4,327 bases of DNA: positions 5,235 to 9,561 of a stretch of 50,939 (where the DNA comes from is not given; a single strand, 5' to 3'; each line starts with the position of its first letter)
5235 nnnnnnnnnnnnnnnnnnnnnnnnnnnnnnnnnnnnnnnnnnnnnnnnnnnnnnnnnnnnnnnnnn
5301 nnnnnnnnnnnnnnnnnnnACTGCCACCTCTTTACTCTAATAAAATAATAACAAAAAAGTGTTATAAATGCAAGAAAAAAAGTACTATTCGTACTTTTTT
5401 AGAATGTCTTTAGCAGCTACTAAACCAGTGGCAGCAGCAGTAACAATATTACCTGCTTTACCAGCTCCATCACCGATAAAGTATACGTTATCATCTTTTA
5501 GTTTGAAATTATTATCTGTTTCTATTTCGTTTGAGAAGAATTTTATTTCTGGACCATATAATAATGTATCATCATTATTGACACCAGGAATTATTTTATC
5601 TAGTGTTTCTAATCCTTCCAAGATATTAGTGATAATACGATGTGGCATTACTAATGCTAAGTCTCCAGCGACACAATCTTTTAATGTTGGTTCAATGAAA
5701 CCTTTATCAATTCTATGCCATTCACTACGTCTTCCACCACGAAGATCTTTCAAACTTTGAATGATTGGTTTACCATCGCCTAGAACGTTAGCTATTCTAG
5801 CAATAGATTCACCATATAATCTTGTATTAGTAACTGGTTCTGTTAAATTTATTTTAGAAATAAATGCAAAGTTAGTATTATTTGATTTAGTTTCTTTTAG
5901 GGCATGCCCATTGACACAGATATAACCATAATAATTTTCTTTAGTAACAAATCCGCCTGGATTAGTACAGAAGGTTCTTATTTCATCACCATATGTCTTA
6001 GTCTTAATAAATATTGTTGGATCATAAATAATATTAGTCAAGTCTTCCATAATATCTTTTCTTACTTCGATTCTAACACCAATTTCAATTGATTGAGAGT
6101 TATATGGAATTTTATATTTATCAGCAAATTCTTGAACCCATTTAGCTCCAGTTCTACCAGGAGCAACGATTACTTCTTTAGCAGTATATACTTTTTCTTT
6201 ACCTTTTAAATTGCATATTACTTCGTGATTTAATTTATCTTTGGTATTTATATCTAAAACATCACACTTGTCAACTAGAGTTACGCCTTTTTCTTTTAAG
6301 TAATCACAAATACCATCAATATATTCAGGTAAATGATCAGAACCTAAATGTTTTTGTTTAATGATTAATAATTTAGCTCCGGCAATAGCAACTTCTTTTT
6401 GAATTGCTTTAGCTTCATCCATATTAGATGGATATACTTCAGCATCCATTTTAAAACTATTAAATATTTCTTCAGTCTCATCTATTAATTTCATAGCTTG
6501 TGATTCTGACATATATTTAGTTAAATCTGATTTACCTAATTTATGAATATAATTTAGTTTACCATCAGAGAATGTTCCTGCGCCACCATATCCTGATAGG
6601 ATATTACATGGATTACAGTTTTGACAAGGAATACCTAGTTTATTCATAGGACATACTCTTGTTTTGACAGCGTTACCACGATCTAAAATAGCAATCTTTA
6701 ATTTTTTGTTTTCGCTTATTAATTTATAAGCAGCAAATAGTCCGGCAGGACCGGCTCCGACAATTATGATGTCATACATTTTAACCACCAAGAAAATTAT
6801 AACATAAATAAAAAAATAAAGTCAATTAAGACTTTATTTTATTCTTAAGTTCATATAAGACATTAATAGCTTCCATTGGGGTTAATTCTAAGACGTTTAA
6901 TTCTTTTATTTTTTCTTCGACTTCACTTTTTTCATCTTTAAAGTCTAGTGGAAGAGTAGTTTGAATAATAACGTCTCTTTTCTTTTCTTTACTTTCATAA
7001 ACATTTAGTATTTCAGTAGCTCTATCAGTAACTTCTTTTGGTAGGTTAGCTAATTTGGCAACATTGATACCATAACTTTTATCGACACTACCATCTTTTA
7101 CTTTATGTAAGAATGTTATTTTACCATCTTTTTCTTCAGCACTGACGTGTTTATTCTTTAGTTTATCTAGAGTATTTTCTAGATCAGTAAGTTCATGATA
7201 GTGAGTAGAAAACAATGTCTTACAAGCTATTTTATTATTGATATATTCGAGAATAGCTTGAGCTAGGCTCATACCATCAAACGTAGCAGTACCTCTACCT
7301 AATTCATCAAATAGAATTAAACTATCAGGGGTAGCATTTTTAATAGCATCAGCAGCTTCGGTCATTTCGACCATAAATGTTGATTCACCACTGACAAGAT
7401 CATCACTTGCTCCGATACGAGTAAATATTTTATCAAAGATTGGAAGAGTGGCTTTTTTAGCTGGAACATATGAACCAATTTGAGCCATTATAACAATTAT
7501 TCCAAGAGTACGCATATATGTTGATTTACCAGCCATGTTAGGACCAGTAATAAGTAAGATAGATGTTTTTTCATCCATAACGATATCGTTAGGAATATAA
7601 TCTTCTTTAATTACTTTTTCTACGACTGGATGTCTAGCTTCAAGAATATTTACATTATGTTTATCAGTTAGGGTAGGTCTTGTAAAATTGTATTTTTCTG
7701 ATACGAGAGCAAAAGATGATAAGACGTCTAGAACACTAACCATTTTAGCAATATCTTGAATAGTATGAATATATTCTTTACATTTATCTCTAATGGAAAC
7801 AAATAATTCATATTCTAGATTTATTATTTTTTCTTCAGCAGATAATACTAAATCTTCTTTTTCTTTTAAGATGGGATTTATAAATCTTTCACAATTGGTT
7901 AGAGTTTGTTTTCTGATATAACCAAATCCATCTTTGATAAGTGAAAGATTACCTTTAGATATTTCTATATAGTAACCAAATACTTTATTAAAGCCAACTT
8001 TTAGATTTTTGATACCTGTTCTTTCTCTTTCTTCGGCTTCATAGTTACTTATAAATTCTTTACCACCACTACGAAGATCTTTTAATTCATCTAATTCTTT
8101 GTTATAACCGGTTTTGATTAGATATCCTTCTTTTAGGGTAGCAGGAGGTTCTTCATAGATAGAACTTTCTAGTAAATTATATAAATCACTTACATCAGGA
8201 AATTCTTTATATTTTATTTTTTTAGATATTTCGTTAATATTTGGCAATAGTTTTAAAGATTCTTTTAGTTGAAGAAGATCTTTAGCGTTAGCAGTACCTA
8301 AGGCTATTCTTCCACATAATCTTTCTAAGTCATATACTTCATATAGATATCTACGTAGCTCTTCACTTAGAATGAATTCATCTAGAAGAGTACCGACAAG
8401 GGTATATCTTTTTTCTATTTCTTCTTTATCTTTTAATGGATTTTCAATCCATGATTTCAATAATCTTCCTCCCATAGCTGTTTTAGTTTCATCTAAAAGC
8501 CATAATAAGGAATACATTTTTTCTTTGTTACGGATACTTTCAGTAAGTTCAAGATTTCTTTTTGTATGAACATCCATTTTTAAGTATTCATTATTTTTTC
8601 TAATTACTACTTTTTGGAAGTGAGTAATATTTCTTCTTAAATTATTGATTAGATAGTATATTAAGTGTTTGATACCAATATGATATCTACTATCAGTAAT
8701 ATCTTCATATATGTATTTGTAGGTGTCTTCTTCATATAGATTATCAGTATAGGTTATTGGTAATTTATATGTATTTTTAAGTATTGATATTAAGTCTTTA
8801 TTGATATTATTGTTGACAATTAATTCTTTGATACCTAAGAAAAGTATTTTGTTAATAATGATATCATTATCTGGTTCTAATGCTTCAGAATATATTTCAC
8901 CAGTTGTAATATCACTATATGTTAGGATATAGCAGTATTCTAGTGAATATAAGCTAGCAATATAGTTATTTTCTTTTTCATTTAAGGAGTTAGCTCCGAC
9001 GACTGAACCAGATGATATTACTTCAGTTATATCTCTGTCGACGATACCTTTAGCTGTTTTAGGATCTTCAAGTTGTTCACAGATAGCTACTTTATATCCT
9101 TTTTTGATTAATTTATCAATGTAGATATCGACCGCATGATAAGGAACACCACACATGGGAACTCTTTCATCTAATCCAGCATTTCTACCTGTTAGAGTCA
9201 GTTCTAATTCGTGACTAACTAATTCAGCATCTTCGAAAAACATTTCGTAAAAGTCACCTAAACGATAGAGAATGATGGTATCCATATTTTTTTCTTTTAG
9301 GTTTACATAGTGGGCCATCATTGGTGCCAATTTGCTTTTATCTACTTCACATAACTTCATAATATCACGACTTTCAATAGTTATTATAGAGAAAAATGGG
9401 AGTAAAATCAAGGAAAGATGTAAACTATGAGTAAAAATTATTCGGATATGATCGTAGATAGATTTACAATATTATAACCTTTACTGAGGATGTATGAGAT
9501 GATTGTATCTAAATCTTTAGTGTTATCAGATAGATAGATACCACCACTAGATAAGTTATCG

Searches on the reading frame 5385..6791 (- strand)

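Call 98: search_protein_families(library=pfam, proteins=[window:5385-6791:-])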
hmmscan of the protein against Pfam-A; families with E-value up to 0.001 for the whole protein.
window:5385-6791:- (468 aa): 10 families
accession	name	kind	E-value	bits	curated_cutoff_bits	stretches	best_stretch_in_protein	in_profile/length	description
PF07992.20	Pyr_redox_2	-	2.1e-11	44.3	26.1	1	6-214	1-110/291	Pyridine nucleotide-disulphide oxidoreductase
PF21688.3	FAD-depend_C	-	2.8e-10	41.2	27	1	266-416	41-195/197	FAD-dependent protein, C-terminal domain-like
PF01266.30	DAO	-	6.6e-08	32.9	27.9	0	7-40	1-32/353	FAD dependent oxidoreductase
PF03486.20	HI0933_like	-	2.8e-07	30.7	50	1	7-98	2-90/244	HI0933-like protein Rossmann domain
PF13738.12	Pyr_redox_3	-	9.5e-07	28.8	30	0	9-44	1-35/305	Pyridine nucleotide-disulphide oxidoreductase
PF00890.30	FAD_binding_2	-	2.9e-06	27.2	20.4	0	7-41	1-33/414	FAD binding domain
PF01946.23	Thi4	-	3.7e-06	26.8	26.2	1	6-38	18-49/235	Thi4 family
PF01134.28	GIDA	-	2.1e-05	24.2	22.1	0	400-465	319-385/391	Glucose inhibited division protein A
PF13450.12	NAD_binding_8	-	0.00024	21.8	21.9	1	10-40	1-29/68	NAD(P)-binding Rossmann-like domain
PF05834.18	Lycopene_cycl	-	0.0005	19.7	23.4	1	7-42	1-36/380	Lycopene cyclase protein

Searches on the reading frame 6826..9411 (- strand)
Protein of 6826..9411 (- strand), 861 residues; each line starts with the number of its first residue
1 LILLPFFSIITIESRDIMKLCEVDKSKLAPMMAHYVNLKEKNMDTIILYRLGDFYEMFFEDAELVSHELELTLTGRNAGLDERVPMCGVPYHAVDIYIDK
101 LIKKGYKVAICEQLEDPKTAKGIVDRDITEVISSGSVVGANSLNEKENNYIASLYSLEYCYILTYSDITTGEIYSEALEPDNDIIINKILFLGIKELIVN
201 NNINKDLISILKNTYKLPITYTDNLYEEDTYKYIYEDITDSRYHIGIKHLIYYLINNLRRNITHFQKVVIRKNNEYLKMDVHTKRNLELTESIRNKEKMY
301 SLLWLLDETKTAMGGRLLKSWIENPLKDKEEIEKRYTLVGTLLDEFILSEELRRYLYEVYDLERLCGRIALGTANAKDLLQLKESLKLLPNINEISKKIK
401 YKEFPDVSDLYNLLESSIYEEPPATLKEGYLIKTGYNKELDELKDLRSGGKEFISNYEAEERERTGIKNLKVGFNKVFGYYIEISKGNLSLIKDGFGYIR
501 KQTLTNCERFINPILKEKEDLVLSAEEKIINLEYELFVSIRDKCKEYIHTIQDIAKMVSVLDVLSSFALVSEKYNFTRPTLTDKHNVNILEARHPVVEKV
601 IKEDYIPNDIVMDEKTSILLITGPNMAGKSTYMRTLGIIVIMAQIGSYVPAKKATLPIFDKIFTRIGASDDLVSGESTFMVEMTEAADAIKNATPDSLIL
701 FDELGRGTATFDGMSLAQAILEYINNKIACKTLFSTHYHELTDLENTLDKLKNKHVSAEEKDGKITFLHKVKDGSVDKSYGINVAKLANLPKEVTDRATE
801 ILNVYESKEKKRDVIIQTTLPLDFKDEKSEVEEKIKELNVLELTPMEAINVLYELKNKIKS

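Call 98: search_protein_families(library=pfam, proteins=[window:6826-9411:-])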
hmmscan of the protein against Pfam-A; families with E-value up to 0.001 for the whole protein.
window:6826-9411:- (861 aa): 4 families
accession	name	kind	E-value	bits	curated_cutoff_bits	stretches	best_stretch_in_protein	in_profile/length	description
PF00488.27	MutS_V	-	4.2e-83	278.4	30.2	1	620-803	2-185/188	MutS domain V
PF05192.23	MutS_III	-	1.8e-53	182.2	34.1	1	282-568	1-194/194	MutS domain III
PF01624.25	MutS_I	-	1.4e-41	141.7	20.6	1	30-138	2-110/113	MutS domain I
PF05190.23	MutS_IV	-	7.8e-28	97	22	1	435-528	1-92/92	MutS family domain IV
